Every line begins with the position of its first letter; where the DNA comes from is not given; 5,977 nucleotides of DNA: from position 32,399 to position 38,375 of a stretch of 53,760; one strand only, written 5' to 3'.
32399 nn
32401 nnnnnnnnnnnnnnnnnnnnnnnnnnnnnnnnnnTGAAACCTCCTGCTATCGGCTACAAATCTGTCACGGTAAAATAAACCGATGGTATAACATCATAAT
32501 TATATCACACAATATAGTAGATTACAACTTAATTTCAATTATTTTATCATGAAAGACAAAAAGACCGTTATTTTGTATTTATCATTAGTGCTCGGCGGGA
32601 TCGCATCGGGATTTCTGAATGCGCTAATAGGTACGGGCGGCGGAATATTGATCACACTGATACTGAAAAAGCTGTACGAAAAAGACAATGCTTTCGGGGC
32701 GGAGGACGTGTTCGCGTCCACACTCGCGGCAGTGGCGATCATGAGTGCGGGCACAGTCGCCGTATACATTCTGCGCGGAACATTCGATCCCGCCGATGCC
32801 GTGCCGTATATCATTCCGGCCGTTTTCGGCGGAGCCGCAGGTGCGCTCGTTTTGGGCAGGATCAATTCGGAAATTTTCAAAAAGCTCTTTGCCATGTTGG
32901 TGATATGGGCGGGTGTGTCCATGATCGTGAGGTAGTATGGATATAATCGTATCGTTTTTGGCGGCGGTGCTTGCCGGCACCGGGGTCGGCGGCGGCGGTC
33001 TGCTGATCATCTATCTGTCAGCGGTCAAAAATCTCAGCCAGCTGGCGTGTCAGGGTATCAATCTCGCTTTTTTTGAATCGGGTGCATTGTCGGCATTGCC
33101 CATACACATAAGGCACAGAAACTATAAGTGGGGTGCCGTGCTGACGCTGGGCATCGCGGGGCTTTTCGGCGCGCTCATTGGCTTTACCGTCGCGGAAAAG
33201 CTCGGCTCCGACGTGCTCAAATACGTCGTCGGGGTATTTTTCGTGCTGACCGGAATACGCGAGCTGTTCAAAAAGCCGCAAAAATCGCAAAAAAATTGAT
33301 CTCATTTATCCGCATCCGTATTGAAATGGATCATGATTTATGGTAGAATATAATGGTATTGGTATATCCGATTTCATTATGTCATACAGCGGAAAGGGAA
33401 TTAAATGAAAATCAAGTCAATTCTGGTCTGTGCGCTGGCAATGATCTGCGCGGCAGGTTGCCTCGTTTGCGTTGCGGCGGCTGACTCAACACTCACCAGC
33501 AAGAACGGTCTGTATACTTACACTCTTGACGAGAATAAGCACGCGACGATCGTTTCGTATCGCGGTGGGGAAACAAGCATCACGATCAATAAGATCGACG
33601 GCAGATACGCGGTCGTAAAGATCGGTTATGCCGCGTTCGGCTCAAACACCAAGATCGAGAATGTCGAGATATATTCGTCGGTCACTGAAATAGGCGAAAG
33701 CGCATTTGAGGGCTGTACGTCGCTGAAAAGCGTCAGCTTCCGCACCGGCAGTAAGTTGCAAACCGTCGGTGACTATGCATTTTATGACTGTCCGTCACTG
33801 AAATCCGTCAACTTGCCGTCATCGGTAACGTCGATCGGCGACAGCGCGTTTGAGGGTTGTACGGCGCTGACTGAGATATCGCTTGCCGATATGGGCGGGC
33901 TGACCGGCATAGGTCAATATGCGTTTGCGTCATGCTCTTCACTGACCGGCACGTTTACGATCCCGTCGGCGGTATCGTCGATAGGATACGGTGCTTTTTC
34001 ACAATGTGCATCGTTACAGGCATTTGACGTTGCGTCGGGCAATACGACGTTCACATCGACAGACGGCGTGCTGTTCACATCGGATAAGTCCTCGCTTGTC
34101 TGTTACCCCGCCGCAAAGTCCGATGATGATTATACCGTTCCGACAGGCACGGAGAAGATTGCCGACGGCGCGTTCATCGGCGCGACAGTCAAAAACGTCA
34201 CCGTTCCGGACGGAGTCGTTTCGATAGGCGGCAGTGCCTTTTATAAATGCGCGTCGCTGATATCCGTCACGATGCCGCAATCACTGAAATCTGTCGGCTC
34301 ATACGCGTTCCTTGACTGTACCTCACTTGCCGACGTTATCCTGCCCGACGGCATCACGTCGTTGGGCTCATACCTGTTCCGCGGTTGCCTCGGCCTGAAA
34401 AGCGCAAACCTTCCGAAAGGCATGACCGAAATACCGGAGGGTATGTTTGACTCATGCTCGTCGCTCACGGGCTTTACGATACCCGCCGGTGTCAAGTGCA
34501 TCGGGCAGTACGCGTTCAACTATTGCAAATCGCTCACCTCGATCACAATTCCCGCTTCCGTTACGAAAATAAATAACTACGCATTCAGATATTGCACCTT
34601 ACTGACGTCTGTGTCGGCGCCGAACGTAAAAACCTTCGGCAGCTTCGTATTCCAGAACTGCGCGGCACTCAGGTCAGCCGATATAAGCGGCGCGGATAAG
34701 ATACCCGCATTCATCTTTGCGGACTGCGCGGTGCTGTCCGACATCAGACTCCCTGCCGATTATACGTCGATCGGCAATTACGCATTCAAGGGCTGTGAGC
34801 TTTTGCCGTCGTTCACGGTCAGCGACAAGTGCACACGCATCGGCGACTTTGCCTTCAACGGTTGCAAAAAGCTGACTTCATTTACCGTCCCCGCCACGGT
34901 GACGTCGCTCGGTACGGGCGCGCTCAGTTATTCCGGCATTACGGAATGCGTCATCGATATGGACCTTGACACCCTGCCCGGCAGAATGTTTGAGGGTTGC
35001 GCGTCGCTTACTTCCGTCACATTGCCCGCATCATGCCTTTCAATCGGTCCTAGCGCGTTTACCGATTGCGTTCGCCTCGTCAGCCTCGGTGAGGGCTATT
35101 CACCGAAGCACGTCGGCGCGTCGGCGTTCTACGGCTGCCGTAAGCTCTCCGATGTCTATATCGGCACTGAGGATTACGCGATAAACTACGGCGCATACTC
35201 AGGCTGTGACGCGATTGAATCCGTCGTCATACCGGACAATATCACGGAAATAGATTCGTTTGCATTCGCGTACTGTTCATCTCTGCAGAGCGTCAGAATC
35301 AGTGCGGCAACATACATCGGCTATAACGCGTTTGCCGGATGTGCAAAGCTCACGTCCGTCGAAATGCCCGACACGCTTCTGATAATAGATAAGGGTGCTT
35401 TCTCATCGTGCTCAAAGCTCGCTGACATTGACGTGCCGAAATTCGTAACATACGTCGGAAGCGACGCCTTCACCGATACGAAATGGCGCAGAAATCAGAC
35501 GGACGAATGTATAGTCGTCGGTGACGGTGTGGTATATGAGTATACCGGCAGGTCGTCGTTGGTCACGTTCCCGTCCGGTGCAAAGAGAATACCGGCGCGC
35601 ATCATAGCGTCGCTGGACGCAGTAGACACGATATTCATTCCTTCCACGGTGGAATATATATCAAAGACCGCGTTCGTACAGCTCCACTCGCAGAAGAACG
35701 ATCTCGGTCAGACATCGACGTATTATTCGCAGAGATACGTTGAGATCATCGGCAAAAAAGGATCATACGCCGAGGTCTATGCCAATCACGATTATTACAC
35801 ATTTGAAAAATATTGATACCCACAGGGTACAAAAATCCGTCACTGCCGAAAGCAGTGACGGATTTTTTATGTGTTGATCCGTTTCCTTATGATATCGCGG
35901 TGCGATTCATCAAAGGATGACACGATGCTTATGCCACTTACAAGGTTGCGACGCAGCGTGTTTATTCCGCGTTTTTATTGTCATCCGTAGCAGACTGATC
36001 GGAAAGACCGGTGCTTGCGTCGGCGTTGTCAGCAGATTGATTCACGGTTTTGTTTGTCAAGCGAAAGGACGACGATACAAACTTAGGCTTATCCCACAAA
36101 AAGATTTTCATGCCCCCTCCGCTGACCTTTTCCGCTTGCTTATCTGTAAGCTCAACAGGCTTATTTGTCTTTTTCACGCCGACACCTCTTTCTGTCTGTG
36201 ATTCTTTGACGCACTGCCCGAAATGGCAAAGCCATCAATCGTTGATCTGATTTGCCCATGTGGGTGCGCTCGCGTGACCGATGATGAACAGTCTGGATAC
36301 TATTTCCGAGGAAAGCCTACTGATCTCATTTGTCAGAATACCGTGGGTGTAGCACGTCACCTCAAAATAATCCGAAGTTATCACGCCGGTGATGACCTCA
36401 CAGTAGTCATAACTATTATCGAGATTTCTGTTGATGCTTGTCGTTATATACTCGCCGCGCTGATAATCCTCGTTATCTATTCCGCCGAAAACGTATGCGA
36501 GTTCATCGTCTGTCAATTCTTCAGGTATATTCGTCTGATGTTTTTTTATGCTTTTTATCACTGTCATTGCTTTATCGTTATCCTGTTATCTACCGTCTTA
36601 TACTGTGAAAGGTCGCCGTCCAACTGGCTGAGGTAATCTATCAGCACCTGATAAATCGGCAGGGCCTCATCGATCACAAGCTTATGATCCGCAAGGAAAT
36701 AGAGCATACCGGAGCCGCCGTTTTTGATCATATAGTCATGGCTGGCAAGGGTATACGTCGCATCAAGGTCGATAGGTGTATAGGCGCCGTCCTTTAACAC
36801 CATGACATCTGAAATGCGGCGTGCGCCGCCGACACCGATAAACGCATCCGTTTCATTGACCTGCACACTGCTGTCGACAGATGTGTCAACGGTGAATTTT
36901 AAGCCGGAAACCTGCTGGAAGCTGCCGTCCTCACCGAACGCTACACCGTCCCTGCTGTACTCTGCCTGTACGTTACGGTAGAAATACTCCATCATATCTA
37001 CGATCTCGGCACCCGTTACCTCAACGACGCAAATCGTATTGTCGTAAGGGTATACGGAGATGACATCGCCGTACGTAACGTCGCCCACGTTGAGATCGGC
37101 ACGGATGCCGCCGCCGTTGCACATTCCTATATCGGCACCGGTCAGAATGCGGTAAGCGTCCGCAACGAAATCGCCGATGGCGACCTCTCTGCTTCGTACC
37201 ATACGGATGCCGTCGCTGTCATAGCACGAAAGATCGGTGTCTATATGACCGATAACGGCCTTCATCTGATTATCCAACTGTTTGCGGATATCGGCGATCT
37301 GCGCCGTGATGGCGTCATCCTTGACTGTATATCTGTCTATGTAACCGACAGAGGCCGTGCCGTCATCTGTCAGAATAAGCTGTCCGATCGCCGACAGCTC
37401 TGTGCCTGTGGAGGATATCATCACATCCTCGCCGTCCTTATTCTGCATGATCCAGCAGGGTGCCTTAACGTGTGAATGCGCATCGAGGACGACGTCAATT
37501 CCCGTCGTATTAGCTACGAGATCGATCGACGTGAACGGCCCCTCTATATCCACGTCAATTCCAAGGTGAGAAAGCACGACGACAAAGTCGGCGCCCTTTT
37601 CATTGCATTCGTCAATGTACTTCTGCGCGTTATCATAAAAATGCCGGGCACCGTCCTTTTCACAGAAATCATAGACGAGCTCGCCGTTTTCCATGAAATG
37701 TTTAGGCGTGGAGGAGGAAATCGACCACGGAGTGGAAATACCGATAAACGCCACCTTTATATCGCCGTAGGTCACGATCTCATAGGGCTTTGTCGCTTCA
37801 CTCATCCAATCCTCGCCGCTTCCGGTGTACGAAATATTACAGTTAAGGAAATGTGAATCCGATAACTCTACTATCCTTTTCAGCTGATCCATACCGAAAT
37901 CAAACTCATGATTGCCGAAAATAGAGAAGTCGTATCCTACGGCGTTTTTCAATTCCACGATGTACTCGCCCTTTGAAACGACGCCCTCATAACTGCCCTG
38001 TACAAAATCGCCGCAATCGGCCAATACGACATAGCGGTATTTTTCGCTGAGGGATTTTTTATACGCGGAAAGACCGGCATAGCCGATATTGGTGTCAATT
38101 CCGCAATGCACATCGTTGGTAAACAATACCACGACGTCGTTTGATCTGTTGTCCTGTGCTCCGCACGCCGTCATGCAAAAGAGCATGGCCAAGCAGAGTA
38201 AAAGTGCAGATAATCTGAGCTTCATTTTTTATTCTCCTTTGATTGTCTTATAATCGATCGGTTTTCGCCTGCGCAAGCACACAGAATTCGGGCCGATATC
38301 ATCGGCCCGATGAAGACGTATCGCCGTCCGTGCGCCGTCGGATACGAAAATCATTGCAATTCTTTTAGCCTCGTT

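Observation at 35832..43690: Operon with a C39-peptidase ABC export trio and three GG-leader cargo genes but no maturase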

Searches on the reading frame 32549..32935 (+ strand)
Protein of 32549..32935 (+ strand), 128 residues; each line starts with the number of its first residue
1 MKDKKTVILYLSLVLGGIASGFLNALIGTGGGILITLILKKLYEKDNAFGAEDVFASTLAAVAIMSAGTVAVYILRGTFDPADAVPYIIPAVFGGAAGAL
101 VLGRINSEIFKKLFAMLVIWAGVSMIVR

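Call 70: search_protein_families(library=pfam, proteins=[window:32549-32935:+], max_evalue=0.00001)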
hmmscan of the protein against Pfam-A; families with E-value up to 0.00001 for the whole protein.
window:32549-32935:+ (128 aa): 1 family
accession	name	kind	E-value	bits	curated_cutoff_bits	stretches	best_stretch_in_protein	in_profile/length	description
PF01925.25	TauE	-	2.5e-15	57.2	32.6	1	12-125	128-237/237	Sulfite exporter TauE/SafE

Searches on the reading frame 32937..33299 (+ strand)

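Call 8: search_protein_families(library=pfam, proteins=[window:32937-33299:+], max_evalue=0.001)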
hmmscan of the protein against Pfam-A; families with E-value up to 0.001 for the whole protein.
window:32937-33299:+ (120 aa): 1 family
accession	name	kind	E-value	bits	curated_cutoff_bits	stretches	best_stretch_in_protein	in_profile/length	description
PF01925.25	TauE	-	2.8e-14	53.8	32.6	1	4-115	3-113/237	Sulfite exporter TauE/SafE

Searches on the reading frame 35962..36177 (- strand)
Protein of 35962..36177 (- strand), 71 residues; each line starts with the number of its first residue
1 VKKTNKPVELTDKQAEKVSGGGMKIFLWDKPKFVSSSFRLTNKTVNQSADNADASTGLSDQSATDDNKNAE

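Call 3: search_protein_families(library=pfam, proteins=[window:35962-36177:-], max_evalue=0.1)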
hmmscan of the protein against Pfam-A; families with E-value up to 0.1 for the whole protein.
window:35962-36177:- (71 aa): 0 families

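Call 4: search_protein_families(library=ncbifam, proteins=[window:35962-36177:-], max_evalue=0.1)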
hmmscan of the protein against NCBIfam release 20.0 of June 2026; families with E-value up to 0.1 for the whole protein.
window:35962-36177:- (71 aa): 2 families
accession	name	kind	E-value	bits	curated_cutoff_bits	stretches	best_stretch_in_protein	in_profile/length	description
NF038167.1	cyan_ocin_like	subfamily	0.00054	20.1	32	1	4-49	5-43/72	CTB family bacteriocin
TIGR04495.1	RiPP_XyeA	equivalog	0.074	13.2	33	0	2-26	19-43/50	XyeA family cyclophane-containing RiPP triceptide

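Call 41: search_protein_representatives(protein=window:35962-36177:-)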
Query: 71 residues. Proteins with E-value up to 0.001 (for the whole library): 2; up to 1e-10: 1; up to 1e-30: 1. The best 2 are listed.
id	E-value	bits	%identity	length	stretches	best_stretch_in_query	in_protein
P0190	1.3e-38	145.0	100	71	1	1-71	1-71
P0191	9.2e-04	35.4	55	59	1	3-45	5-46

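Call 44: find_encoding_contigs(protein=P0191, flank=10000, max_places=4)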
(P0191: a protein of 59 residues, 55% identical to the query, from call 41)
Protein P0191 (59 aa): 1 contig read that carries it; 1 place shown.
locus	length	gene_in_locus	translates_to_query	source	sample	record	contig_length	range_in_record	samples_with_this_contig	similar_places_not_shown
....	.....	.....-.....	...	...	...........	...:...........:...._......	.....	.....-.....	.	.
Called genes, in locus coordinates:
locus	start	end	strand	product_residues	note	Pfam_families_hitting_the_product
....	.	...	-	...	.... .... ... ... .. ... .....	-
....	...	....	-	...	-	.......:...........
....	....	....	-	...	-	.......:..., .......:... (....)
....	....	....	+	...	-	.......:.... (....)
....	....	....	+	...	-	-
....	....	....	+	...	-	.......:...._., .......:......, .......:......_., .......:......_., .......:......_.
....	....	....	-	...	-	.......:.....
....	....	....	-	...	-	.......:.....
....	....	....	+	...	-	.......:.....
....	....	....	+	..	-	-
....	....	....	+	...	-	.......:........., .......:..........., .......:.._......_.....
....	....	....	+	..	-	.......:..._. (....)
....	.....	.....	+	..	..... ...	-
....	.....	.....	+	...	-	-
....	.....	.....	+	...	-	-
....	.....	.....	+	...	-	-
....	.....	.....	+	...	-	-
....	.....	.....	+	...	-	-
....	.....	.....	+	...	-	-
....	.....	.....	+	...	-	-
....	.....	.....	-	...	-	-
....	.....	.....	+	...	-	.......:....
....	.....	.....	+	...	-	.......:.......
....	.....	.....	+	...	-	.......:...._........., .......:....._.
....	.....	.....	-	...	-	-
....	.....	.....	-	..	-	-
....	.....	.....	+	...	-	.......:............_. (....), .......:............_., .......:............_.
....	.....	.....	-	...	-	-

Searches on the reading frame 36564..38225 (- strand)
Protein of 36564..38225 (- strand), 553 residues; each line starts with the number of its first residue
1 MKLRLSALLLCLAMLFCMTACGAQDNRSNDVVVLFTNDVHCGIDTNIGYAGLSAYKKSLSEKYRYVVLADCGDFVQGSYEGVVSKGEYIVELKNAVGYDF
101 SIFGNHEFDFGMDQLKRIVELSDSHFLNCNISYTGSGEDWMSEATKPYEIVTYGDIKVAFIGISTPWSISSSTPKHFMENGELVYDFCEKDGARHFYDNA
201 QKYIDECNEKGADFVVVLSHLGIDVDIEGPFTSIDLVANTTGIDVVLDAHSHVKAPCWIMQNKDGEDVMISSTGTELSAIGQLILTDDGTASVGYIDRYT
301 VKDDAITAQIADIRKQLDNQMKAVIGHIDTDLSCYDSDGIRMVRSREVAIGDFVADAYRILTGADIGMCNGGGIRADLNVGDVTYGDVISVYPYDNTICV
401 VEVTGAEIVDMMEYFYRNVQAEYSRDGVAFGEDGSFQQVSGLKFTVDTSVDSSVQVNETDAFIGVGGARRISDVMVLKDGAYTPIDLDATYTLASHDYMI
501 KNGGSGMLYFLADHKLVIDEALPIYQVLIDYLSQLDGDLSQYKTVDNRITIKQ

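Call 3: search_protein_families(library=pfam, proteins=[window:36564-38225:-], max_evalue=0.1)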
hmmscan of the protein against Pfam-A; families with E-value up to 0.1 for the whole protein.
window:36564-38225:- (553 aa): 4 families
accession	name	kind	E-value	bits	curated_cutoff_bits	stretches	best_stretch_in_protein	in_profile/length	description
PF02872.23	5_nucleotid_C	-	6.6e-35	121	23.6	1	324-507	1-153/158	5'-nucleotidase, C-terminal domain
PF00149.33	Metallophos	-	2.9e-10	41.4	21.5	1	33-253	3-190/191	Calcineurin-like phosphoesterase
PF09587.15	PGA_cap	-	4.4e-10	39.9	27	1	97-262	77-241/255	Bacterial capsule synthesis protein PGA_cap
PF21953.1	NadN_nucleosid_C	-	0.045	14.1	27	1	365-404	38-78/199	NAD nucleotidase, C-terminal domain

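Call 4: search_protein_families(library=ncbifam, proteins=[window:36564-38225:-], max_evalue=0.1)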
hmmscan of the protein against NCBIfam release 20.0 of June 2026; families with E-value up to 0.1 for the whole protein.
window:36564-38225:- (553 aa): 14 families
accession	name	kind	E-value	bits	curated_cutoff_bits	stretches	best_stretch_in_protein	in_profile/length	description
NF006934.0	PRK09419.1-1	subfamily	7.1e-46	156.4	1646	1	25-533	625-1088/1174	multifunctional 2',3'-cyclic-nucleotide 2'-phosphodiesterase/3'-nucleotidase/5'-nucleotidase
NF040549.1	Nt5e_LPXTG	exception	2.6e-41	141.7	1050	1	24-547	92-609/731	cell surface ecto-5'-nucleotidase Nt5e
NF007109.1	PRK09558.1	equivalog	5.5e-37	127.7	600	2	285-457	327-486/550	bifunctional UDP-sugar hydrolase/5'-nucleotidase UshA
NF006937.0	PRK09419.1-4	equivalog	1.1e-31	109.2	2554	2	284-549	916-1153/1411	multifunctional 2',3'-cyclic-nucleotide 2'-phosphodiesterase/3'-nucleotidase/5'-nucleotidase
NF006935.0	PRK09419.1-2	equivalog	2.5e-29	101.6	2801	2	196-550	847-1174/1445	multifunctional 2',3'-cyclic-nucleotide 2'-phosphodiesterase/3'-nucleotidase/5'-nucleotidase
NF006936.0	PRK09419.1-3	equivalog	4e-27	94.3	2542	1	45-451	732-1135/1212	multifunctional 2',3'-cyclic-nucleotide 2'-phosphodiesterase/3'-nucleotidase/5'-nucleotidase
TIGR04486.1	thiosulf_SoxB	equivalog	4.9e-27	94.4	550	1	60-448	128-488/556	thiosulfohydrolase SoxB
NF006938.0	PRK09420.1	equivalog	8.3e-23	80.6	486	2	46-268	50-276/648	bifunctional 2',3'-cyclic-nucleotide 2'-phosphodiesterase/3'-nucleotidase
TIGR01530.1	nadN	equivalog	1.4e-21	76.7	436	2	48-252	33-216/550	NAD nucleotidase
TIGR01390.1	CycNucDiestase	equivalog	1.9e-20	73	883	2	57-269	39-255/626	2',3'-cyclic-nucleotide 2'-phosphodiesterase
NF008871.0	PRK11907.1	equivalog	4.7e-15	54.8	1266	1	60-256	155-356/814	bifunctional 2',3'-cyclic-nucleotide 2'-phosphodiesterase/3'-nucleotidase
NF047875.1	5nuc_LPXTG_Strp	exception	8e-12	44.4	1050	2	155-536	198-553/684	surface-anchored 5'-nucleotidase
NF006933.0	PRK09418.1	equivalog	7.9e-11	40.8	1419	1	90-254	123-289/780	bifunctional 2',3'-cyclic-nucleotide 2'-phosphodiesterase/3'-nucleotidase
NF041198.1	UshA_like_PCGU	equivalog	7.2e-08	31.5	275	1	10-238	3-231/519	UshA-like (seleno)protein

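Call 55: find_encoding_contigs(protein=window:36564-38225:-, flank=10000, max_places=4)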
Protein window:36564-38225:- (553 aa): 1 contig read that carries it; 1 place shown.
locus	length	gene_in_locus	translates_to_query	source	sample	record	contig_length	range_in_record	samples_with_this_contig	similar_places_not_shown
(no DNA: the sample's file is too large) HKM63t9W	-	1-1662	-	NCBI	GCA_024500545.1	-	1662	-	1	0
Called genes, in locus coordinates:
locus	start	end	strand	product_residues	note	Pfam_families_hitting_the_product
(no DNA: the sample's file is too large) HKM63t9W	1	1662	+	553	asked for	PF00149:Metallophos, PF09587:PGA_cap, PF02872:5_nucleotid_C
